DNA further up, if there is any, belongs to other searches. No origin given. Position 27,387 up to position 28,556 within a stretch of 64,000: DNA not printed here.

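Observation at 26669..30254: Translationally coupled cassette of hydrolase-hydrolase-adenylating ligase-carrier protein with non-canonical nucleophile elbows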

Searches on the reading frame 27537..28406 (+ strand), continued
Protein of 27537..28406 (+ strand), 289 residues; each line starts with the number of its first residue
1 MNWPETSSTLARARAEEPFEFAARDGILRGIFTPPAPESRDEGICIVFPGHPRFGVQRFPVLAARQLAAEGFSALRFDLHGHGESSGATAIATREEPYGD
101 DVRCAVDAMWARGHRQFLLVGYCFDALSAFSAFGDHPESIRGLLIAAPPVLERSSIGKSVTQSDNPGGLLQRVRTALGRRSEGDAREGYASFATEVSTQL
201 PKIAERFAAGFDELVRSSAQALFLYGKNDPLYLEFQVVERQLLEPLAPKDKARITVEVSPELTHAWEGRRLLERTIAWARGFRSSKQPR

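Call 37: find_encoding_contigs(protein=P0058, flank=10000, max_places=1)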
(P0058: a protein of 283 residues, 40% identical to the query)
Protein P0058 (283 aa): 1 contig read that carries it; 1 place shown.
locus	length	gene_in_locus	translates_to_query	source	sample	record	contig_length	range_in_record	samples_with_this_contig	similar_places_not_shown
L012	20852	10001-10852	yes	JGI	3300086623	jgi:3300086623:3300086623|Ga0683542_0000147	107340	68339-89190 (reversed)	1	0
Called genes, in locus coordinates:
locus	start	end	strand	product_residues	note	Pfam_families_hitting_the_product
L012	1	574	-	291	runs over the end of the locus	PF00753:Lactamase_B, PF23023:Anti-Pycsar_Apyc1 (weak), PF12706:Lactamase_B_2 (weak)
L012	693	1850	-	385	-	-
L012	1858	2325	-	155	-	-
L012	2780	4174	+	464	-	PF01425:Amidase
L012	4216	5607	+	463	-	PF01425:Amidase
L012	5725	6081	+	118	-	PF03070:TENA_THI-4, PF14518:Haem_oxygenas_2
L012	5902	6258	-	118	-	-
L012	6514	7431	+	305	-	PF12146:Hydrolase_4, PF00561:Abhydrolase_1, PF12697:Abhydrolase_6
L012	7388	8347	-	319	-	PF00294:PfkB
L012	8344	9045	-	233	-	PF00596:Aldolase_II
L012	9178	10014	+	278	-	PF12146:Hydrolase_4 (weak), PF00561:Abhydrolase_1 (faint)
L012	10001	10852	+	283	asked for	PF12146:Hydrolase_4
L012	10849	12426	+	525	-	PF00501:AMP-binding, PF13193:AMP-binding_C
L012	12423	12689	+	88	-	PF00550:PP-binding (weak)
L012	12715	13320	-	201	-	-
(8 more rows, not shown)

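Call 55: predict_structure(alignment_id=A1)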
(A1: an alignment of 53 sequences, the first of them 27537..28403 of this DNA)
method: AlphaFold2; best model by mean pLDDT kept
length: 289 residues; sequences in the alignment: 53
mean_pLDDT: 85.5   pTM: 0.83
mean pLDDT of the five models: 85.5, 84.5, 84.2, 84.1, 83.2
residues with pLDDT >= 90: 197; 70-90: 32; 50-70: 38; < 50: 22
segments of 3 or more residues with pLDDT < 50: 178-181, 184-194, 287-289
pLDDT, mean of each block of 10 residues (from residue 1): 85 98 97 97 96 70 96 97 91 91 97 97 93 90 95 72 52 51 48 59 95 96 93 95 98 95 68 94 69
secondary structure, 60 per line:
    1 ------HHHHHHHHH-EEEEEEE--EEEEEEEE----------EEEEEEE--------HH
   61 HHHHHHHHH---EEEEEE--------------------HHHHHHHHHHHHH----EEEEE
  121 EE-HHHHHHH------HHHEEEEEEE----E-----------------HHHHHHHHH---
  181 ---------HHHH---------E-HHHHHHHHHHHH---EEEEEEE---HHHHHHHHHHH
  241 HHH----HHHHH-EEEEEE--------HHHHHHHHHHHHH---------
elements in order: H7-15 E17-23 E26-33 E44-50 H59-69 E73-78 H99-111 E116-122 H124-130 E140-146 H169-177 H190-193 H205-216 E220-226 H230-243 H248-252 E254-259 H268-280

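Call 63: fold_search(model_id=the predicted structure, library=pdb)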
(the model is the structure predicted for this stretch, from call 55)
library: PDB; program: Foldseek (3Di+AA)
matches with E <= 10: 1941; with E <= 0.001: 1700
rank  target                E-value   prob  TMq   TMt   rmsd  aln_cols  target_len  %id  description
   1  7qjm_A                2.4e-13  1.00  0.60  0.57  11.8       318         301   15  Crystal structure of an alpha/beta-hydrolase enzyme from Chloroflexus sp. MS-G (202) (released 2022-12-28)
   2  7qjm_B                1.0e-12  1.00  0.58  0.56  12.0       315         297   16  Crystal structure of an alpha/beta-hydrolase enzyme from Chloroflexus sp. MS-G (202) (released 2022-12-28)
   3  7q4j_A                1.9e-12  1.00  0.59  0.65   9.9       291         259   17  A thermostable lipase from Thermoanaerobacter thermohydrosulfuricus in complex a monoacylglycerol intermediate (released 2023-05-10)
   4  3llc                  2.2e-12  1.00  0.54  0.59  10.2       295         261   19  Crystal structure of Putative hydrolase (YP_002548124.1) from Agrobacterium vitis S4 at 1.80 A resolution (released 2010-03-23)
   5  7q4h_A                2.4e-12  1.00  0.59  0.65  10.7       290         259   17  A thermostable lipase from Thermoanaerobacter thermohydrosulfuricus in complex with PMSF (released 2023-05-10)
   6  7z2u_A                2.6e-12  1.00  0.58  0.63   9.1       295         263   16  Wild-type ferulic acid esterase from Lactobacillus buchneri in complex with ferulate (released 2022-11-30)
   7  7xrh_B                2.8e-12  1.00  0.56  0.70  10.0       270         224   17  Feruloyl esterase from Lactobacillus acidophilus (released 2023-05-17)
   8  7z2v_B                2.8e-12  1.00  0.56  0.61   9.1       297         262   16  Ferulic acid esterase variant S114A from Lactobacillus buchneri (released 2022-11-30)
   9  9h0z_C                3.3e-12  1.00  0.59  0.68   9.3       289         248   17  Crystal structure of TTL[Nle], thermophilic lipase TTL from Thermoanaerobacter thermohydrosulfuricus containing non-ca (released 2025-10-29)
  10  7z2x_A                4.0e-12  1.00  0.57  0.61  11.0       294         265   16  Wild-type ferulic acid esterase from Lactobacillus buchneri (released 2022-11-30)
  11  7z2x_B                5.4e-12  1.00  0.59  0.65   8.6       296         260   17  Wild-type ferulic acid esterase from Lactobacillus buchneri (released 2022-11-30)
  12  7z2v_A                6.1e-12  1.00  0.57  0.62   9.2       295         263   17  Ferulic acid esterase variant S114A from Lactobacillus buchneri (released 2022-11-30)
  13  9h0z_D                7.8e-12  1.00  0.58  0.67   9.4       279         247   16  Crystal structure of TTL[Nle], thermophilic lipase TTL from Thermoanaerobacter thermohydrosulfuricus containing non-ca (released 2025-10-29)
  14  2wtm_A                1.1e-11  1.00  0.57  0.65  10.4       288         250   14  Est1E from Butyrivibrio proteoclasticus (released 2010-01-19)
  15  7wwh_A                1.2e-11  1.00  0.60  0.68   7.8       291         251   18  Crystal structure of the Geobacillus thermoglucosidasius feruloyl esterase GthFAE (released 2022-03-09)
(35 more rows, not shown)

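Call 67: search_solved_structures(query=L005:12113-13714:+, max_evalue=1e-50)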
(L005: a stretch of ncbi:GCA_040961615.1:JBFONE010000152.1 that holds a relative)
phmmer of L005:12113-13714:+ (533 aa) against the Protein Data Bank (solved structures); distinct sequences matched with E-value up to 1e-50: 56.
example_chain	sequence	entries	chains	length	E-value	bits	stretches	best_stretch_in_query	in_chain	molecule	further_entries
6mfy_A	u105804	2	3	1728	9.3e-140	469.9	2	8-521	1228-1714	Linear gramicidin synthase subunit A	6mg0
9be3_A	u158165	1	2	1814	1.1e-139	469.7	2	8-521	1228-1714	Linear gramicidin synthase subunit A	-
9be4_A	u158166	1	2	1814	1.1e-139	469.7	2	8-521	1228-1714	Linear gramicidin synthase subunit A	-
6mfz_A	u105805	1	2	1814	1.1e-139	469.7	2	8-521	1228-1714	Linear gramicidin synthase subunit A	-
9meh_A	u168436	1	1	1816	1.1e-139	469.7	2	8-521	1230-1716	Linear gramicidin synthase subunit A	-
8xjz_C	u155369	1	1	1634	8.5e-112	377.6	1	11-530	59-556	Peptide synthetase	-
6o6e_B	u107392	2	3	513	1.1e-104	354.2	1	9-521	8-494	L-proline--[L-prolyl-carrier protein] ligase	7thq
8hlk_A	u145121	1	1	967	1.4e-79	271.3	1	5-520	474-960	Microcystin synthetase B (Fragment)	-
6n8e_A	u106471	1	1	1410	1.6e-77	264.5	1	13-524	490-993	holo-ObiF1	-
6p1j_A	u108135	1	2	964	2.3e-77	264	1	8-519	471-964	Txo2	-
6ea3_B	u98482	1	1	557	7.8e-76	258.9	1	8-519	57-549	adenylation domain of Fuscachelin synthetase component H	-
9bfd_A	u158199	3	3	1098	3.7e-75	256.7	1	160-520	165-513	Tyrocidine synthase 1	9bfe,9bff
3vnq_A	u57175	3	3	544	3.2e-74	253.6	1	7-521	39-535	NRPS adenylation protein CytC1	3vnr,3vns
5u89_A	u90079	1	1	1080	9.8e-73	248.7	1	11-521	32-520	Amino acid adenylation domain protein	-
2vsq_A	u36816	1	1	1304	1.1e-72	248.5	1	20-519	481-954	SURFACTIN SYNTHETASE SUBUNIT 3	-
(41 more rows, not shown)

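Call 68: search_protein_families(library=ncbifam, proteins=[L005:10942-12111:+, L005:12113-13714:+, L005:13711-13974:+, L005:9175-10014:+, L005:10001-10957:+], max_evalue=0.000001)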
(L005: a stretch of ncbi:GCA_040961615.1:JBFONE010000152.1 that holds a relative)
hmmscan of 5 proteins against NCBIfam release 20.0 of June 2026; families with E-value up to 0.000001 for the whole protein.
L005:10942-12111:+ (389 aa): 22 families
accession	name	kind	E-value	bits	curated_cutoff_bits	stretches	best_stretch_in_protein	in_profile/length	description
NF053553.1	prodigi_MBC_PigA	equivalog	4.4e-126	421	500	1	1-389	1-381/381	prodigiosin MBC biosynthesis dehydrogenase PigA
NF045652.1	ProlPCPDhRedW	equivalog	2.7e-121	404.9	650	1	8-389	3-375/376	L-prolyl-[peptidyl-carrier protein] dehydrogenase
NF042972.1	AcrlCoAredClosAcrC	equivalog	1.9e-88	296.7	640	1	1-385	1-374/378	acryloyl-CoA reductase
NF045552.1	GlutCoADH_Des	equivalog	5.2e-72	243.1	470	1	1-384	1-376/387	glutaryl-CoA dehydrogenase Acd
NF058590.1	AcCoDHFadEBacil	equivalog_domain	8.1e-71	239.3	600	1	5-385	21-408/586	acyl-CoA dehydrogenase FadE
NF043006.1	CyhCrbnylCoADH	equivalog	4.5e-61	206.9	650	1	29-385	28-373/380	cyclohexane-1-carbonyl-CoA dehydrogenase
NF042439.1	SulpropCoADesulf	equivalog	6.4e-60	202.9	600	1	19-385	7-368/379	3-sulfinopropanoyl-CoA desulfinase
NF008997.0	PRK12341.1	equivalog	7.1e-58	196.5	537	1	1-385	1-374/382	acyl-CoA dehydrogenase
TIGR03207.1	cyc_hxne_CoA_dh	equivalog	5.6e-49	166.8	575.35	1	5-385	1-369/372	cyclohexanecarboxyl-CoA dehydrogenase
NF002885.1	PRK03354.1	equivalog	6.5e-49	166.9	540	1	1-381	1-367/378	crotonobetainyl-CoA dehydrogenase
NF052270.1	Staph_DH_FadE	equivalog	9e-32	110.3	600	1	99-387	116-393/400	acyl-CoA dehydrogenase FadE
TIGR03203.1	pimD_small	equivalog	9.6e-30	103.9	652.7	1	2-359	1-348/378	pimeloyl-CoA dehydrogenase small subunit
NF007000.1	PRK09463.1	subfamily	5.3e-28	97.8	600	1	28-353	65-398/726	acyl-CoA dehydrogenase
NF009586.0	PRK13026.1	subfamily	9.8e-24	83.7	608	1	27-352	99-432/777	acyl-CoA dehydrogenase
NF049984.1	Rv1679_FadE16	equivalog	1e-23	84.2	600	1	14-378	6-356/371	Rv1679 family acyl-CoA dehydrogenase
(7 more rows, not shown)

L005:12113-13714:+ (533 aa): 105 families (the best 25 are shown)
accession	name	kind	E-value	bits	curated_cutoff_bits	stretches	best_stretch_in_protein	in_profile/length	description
TIGR01733.1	AA-adenyl-dom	subfamily_domain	1.4e-118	396.3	317.4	1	31-454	2-409/409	amino acid adenylation domain-containing protein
TIGR03098.1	ligase_PEP_1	hypoth_equivalog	6.6e-102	341.6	592.35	1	6-521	3-516/517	acyl-CoA ligase (AMP-forming), exosortase A system-associated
NF004282.0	PRK05691.1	subfamily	1.2e-92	310.2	4090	2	153-523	3860-4226/4334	non-ribosomal peptide synthase/polyketide synthase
NF041803.1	NRPS_SolG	exception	1e-90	304.8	2200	1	17-520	575-1071/1163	solanimycin non-ribosomal peptide synthetase SolG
NF038078.1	NRPS_MxcG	equivalog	4.7e-84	282.6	2300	1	3-523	456-960/1442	myxochelin non-ribosomal peptide synthetase MxcG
NF004837.0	PRK06187.1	subfamily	1e-82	278.1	476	1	4-519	9-518/531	long-chain-fatty-acid--CoA ligase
NF003417.0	PRK04813.1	subfamily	9.6e-81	271.8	476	2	162-520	141-500/505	D-alanine--poly(phosphoribitol) ligase subunit DltA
TIGR01734.1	D-ala-DACP-lig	equivalog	5.2e-76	256.2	559.85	2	163-520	140-499/504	D-alanine--poly(phosphoribitol) ligase subunit DltA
NF006182.0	PRK08316.1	subfamily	4.5e-73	246.5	663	1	4-519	12-513/523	fatty acyl-CoA synthetase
NF047350.1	aureusi_NRPS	equivalog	2e-67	227.3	2500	1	5-521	1436-1910/2373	aureusimine non-ribosomal peptide synthetase AusA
NF006181.0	PRK08314.1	subfamily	3.2e-66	223.7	705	1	9-520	30-551/563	long-chain-fatty-acid--CoA ligase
NF007605.2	PRK10252.1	equivalog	8.5e-65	219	2400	1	6-520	457-958/1292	enterobactin non-ribosomal peptide synthetase EntF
NF005801.1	PRK07656.1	equivalog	1.6e-62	211.8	657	1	4-519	2-499/500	FadD3 family acyl-CoA ligase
NF004808.0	PRK06155.1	equivalog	3e-61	207.3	722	1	3-524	21-523/542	ATP-dependent acyl-CoA ligase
NF009233.0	PRK12583.1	subfamily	1e-57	195.8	832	2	164-518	200-545/558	fatty acid CoA ligase family protein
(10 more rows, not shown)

L005:13711-13974:+ (87 aa): 2 families
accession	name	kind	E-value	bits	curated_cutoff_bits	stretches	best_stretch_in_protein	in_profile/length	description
NF052616.1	ACP_for_OlsHI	equivalog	9.6e-17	61.1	130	1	6-85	4-83/83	ornithine lipid biosynthesis acyl carrier protein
NF058660.1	cispen_ACP_AmcB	equivalog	6.3e-13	48.7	80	1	7-83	3-79/80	cispentacin biosynthesis acyl carrier protein AmcB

L005:9175-10014:+ (279 aa): 3 families
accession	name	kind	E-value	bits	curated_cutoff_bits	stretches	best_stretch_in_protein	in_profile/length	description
TIGR03101.1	hydr2_PEP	hypoth_equivalog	5e-30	104.9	202.75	1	9-275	2-265/266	hydrolase 2, exosortase A system-associated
TIGR03100.1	hydr1_PEP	hypoth_equivalog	8.4e-10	38.4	168.45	1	12-115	7-107/274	hydrolase 1, exosortase A system-associated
NF058544.1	IVPilMotSglTMyx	equivalog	1.5e-07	31.4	300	1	58-163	57-160/210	type IV pili motility protein SglT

L005:10001-10957:+ (318 aa): 1 family
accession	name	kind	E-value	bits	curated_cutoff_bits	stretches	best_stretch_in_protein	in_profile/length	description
TIGR03100.1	hydr1_PEP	hypoth_equivalog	5.1e-10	39.1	168.45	1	58-294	44-272/274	hydrolase 1, exosortase A system-associated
